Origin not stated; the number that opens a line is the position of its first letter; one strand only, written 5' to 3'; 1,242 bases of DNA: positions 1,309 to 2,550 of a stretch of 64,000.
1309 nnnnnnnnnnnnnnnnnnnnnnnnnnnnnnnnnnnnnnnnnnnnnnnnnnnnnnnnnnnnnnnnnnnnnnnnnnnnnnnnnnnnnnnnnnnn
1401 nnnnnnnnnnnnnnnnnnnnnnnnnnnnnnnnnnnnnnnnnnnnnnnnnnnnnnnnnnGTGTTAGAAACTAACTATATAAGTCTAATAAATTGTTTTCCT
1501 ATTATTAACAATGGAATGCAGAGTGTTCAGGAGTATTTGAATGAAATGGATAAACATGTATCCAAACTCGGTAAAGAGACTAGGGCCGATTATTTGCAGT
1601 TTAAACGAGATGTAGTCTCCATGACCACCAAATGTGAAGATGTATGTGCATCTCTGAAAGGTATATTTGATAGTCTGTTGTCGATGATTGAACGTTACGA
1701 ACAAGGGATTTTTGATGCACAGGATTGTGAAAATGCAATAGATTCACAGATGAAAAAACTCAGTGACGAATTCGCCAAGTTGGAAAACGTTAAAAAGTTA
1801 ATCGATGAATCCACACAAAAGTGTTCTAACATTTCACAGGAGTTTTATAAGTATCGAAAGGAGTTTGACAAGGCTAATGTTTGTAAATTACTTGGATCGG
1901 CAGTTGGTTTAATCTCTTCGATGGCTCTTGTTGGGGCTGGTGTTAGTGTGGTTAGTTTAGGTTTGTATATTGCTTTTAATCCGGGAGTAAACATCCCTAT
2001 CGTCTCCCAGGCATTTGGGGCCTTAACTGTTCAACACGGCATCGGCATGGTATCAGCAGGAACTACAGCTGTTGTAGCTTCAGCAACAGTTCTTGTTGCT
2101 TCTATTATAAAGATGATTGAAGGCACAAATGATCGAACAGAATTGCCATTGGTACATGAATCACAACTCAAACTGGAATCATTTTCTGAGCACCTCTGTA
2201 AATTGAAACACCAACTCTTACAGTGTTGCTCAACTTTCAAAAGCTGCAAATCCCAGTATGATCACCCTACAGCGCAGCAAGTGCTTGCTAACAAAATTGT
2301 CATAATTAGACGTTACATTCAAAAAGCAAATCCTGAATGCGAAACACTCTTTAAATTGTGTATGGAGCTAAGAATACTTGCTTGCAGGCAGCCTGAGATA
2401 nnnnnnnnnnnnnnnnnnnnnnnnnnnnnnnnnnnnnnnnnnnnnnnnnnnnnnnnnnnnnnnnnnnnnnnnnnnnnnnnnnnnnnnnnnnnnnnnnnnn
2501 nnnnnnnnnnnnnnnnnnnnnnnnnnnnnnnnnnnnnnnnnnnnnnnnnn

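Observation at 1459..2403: Candidate alpha-helical pore-forming (ApoL/ClyA-like) protein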

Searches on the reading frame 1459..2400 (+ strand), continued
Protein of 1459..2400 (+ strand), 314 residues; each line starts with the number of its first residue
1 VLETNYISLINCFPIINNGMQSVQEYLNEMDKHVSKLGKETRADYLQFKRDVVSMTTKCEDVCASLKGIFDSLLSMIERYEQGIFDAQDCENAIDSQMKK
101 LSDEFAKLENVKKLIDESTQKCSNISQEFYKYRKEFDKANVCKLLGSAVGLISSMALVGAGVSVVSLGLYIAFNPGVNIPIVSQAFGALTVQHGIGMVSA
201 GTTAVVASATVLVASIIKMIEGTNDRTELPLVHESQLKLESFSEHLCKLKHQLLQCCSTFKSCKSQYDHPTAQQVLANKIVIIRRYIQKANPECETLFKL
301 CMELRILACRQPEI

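Call 38: search_solved_structures(query=window:1516-2400:+, max_evalue=1, show_alignments=5)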
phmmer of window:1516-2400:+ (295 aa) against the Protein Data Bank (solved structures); distinct sequences matched with E-value up to 1: 6.
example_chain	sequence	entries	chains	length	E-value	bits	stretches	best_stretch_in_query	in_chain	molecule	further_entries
28op_U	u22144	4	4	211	0.32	13.7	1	12-115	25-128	Centromere protein U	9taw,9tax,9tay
7pb8_U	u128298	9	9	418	0.38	13.5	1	13-115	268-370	Centromere protein U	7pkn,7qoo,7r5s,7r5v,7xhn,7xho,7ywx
4xso_B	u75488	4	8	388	0.45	13.2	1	4-44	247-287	Alr3699 protein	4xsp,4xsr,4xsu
9tqb_B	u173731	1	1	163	0.57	12.9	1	30-104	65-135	BLOC-1-related complex subunit 6 C-terminal helix domain-containing protein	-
6ek7_A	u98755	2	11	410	0.66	12.7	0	65-141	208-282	YaxA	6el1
6ren_A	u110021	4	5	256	0.67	12.7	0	163-212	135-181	3fPizza6-SH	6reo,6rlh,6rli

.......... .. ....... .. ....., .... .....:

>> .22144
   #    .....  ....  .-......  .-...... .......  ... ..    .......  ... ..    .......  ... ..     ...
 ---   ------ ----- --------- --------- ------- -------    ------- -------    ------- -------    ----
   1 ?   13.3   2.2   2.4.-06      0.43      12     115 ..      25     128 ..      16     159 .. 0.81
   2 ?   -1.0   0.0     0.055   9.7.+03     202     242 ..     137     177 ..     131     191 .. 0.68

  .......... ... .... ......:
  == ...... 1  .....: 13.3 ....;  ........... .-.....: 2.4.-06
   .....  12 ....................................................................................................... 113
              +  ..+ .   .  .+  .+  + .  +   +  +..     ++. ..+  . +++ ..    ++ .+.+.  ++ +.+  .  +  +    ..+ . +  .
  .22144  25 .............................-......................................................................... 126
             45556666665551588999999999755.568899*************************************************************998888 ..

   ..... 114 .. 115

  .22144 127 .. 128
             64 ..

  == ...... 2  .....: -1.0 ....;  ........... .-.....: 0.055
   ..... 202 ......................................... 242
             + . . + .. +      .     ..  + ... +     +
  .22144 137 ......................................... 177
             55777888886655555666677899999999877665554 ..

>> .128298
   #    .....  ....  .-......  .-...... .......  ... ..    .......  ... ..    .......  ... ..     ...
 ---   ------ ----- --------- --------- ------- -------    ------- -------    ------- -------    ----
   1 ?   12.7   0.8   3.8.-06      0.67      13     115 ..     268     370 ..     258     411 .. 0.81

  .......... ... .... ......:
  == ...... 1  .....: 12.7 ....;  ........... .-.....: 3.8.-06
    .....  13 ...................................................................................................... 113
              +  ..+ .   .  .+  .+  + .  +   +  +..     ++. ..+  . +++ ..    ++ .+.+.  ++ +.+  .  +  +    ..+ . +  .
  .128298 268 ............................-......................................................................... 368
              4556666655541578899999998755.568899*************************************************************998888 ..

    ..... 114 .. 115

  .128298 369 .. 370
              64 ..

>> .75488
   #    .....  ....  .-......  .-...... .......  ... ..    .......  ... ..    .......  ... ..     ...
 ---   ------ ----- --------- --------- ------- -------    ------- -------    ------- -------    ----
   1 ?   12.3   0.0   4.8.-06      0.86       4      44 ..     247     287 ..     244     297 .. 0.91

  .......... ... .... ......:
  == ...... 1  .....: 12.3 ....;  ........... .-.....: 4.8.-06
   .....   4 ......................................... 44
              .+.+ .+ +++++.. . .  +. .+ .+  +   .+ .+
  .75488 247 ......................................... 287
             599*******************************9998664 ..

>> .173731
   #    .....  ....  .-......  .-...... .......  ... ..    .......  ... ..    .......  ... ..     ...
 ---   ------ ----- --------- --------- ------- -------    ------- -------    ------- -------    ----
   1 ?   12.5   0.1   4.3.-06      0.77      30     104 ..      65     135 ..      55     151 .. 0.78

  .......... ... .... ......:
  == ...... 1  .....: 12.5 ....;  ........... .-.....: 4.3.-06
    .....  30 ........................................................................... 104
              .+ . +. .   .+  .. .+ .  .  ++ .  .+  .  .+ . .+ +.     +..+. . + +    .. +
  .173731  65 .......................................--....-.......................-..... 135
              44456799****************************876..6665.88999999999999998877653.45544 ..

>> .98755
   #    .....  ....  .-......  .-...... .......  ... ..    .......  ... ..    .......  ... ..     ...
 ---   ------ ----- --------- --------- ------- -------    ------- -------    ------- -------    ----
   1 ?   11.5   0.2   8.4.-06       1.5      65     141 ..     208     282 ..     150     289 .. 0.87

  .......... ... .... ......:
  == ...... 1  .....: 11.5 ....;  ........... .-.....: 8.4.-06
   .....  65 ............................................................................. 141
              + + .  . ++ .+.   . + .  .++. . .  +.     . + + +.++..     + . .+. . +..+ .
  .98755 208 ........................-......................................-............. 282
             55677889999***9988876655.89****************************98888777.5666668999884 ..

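Call 40: search_protein_families(library=pfam, proteins=[P0001], max_evalue=10)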
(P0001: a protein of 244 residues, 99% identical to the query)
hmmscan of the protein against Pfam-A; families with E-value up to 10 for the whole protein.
P0001 (244 aa): 21 families
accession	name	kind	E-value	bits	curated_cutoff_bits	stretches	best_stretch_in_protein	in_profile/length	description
PF14712.11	Snapin_Pallidin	-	0.0021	18.9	29.6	1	80-141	5-70/89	Snapin/Pallidin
PF04108.17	ATG17_like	-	0.0093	15.9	43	1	23-143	122-249/355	Autophagy protein ATG17-like domain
PF10498.14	IFT57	-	0.011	15.2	40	1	36-138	195-301/360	Intra-flagellar transport protein 57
PF14643.11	DUF4455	-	0.015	14.4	30.4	1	23-148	307-432/469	Domain of unknown function (DUF4455)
PF17675.6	APG6_N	-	0.024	15.5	45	1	40-147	11-105/132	Apg6 coiled-coil region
PF20990.2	DUF2207_C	-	0.024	14.8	33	1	99-214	90-164/247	Predicted membrane protein (DUF2207) C-terminal domain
PF10241.14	KxDL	-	0.059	14.1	27.2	1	96-147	4-55/86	Uncharacterized conserved protein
PF09763.15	Sec3_CC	-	0.061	13.6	27.1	1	109-151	18-60/133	Exocyst complex component Sec3, coiled-coil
PF24164.1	TMP_N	-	0.062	14.2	27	1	90-136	25-71/82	Tape measure protein N-terminal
PF16888.10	YwqH-like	-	0.11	13.2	33.7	1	33-114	43-121/123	YwqH-like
PF22919.1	ATP-synt_VA_C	-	0.13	12.8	24.7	1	37-91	38-93/101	C-terminal domain of V and A type ATP synthase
PF25610.1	HR1_TOCA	-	0.16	12.8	27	1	118-152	52-86/90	TOCA family HR1 domain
PF07303.18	Occludin_ELL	-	0.17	13.1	31.2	1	105-147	25-68/101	Occludin homology domain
PF05377.16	FlaC_arch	-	0.19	12.6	27.8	0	19-52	2-35/55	Flagella accessory protein C (FlaC)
PF07889.17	DUF1664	-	0.21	12.1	34.6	1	65-130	43-108/124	Protein of unknown function (DUF1664)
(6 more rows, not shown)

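Call 41: search_protein_families(library=ncbifam, proteins=[window:1516-2400:+], max_evalue=10)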
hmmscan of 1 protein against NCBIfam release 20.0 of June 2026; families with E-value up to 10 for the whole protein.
window:1516-2400:+ (295 aa): 11 families
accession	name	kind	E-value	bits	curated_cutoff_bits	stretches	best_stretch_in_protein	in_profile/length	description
NF038350.1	taxis_HmpF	equivalog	0.0059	15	200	1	10-120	163-272/553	pilus motility taxis protein HmpF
NF047515.1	SpiroCoCo_C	equivalog_domain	0.0093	15.1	125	1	4-118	71-183/313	SpiroCoCo family coiled-coil protein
NF010598.0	PRK13992.1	equivalog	0.0095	15.4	183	1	52-108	9-61/205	septum site-determining protein MinC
NF047516.1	LA_3659_fam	equivalog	0.012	15.2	36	1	5-125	39-158/221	LA_3659 family protein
NF047514.1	SpiroCoCo_N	equivalog_domain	0.012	15.2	75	1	5-125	39-158/221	SpiroCoCo family coiled-coil protein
TIGR02169.1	SMC_prok_A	equivalog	0.064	10.9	729.4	1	3-119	270-383/1165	chromosome segregation protein SMC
NF003034.1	PRK03918.1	equivalog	0.076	10.9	700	1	57-118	156-217/878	DNA double-strand break repair ATPase Rad50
NF045487.1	ASRP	equivalog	0.085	11.4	300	1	46-118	359-432/593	archaea-specific SMC-related protein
NF043058.1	T4SS_LegC2C7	subfamily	0.23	10.4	350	1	9-111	146-244/348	LegC2/C7 family Dot/Icm T4SS effector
TIGR02168.1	SMC_prok_B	equivalog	0.49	8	567.35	1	20-117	787-884/1181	chromosome segregation protein SMC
TIGR04527.1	mycoplas_twoTM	subfamily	0.7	9.5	125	1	72-120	46-94/248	MG_279/MG_280 family protein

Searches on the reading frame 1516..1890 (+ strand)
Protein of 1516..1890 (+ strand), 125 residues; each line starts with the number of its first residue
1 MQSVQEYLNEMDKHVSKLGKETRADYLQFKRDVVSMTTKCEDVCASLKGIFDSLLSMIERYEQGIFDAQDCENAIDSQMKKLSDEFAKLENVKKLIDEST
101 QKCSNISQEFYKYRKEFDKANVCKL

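Call 40: search_protein_families(library=pfam, proteins=[window:1516-1890:+], max_evalue=10)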
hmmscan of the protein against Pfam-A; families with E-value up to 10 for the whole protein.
window:1516-1890:+ (125 aa): 20 families
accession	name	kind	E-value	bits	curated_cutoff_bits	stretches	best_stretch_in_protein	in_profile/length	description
PF14712.11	Snapin_Pallidin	-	0.00075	20.3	29.6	1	48-109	5-70/89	Snapin/Pallidin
PF10498.14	IFT57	-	0.0023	17.4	40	1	5-107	196-302/360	Intra-flagellar transport protein 57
PF17675.6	APG6_N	-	0.0036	18.2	45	1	8-117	11-107/132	Apg6 coiled-coil region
PF09763.15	Sec3_CC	-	0.0063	16.8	27.1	1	77-119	18-60/133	Exocyst complex component Sec3, coiled-coil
PF10241.14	KxDL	-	0.0079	16.9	27.2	1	64-115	4-55/86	Uncharacterized conserved protein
PF22919.1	ATP-synt_VA_C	-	0.015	15.7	24.7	1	5-60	38-94/101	C-terminal domain of V and A type ATP synthase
PF16888.10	YwqH-like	-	0.018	15.8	33.7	1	5-82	47-121/123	YwqH-like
PF25610.1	HR1_TOCA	-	0.029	15.1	27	1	86-120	52-86/90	TOCA family HR1 domain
PF24164.1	TMP_N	-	0.05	14.5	27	1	58-104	25-71/82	Tape measure protein N-terminal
PF23067.1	MG280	-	0.061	13.3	27.4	1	27-114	32-117/259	Uncharacterised protein MG280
PF07889.17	DUF1664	-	0.098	13.1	34.6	1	33-98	43-108/124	Protein of unknown function (DUF1664)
PF07851.19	TMEM120A-B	-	0.11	12.1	29.8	1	49-113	13-78/324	TMEM120A/B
PF07303.18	Occludin_ELL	-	0.12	13.6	31.2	1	73-115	25-68/101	Occludin homology domain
PF06103.16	DUF948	-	0.12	13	37.2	0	73-110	36-74/89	Bacterial protein of unknown function (DUF948)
PF10851.13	DUF2652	-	0.12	12.8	22.1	1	96-124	37-65/118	Protein of unknown function (DUF2652)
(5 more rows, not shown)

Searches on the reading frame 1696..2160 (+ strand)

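Call 40: search_protein_families(library=pfam, proteins=[window:1696-2160:+], max_evalue=10)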
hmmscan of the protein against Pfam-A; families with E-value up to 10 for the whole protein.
window:1696-2160:+ (155 aa): 5 families
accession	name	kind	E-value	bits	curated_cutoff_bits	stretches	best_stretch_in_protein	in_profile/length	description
PF09763.15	Sec3_CC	-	0.038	14.3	27.1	1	17-59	18-60/133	Exocyst complex component Sec3, coiled-coil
PF16591.11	HBM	-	0.22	11.4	29.8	1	15-61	53-98/254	Helical bimodular sensor domain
PF13988.11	DUF4225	-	0.24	11.2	25.9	1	22-120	3-87/165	Protein of unknown function (DUF4225)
PF25267.1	TANGO6_N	-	0.33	10.5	27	1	84-134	139-191/300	TANGO6 N-terminal domain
PF04888.17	SseC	-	6.8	6.6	30.2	1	102-140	69-107/312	Secretion system effector C (SseC) like family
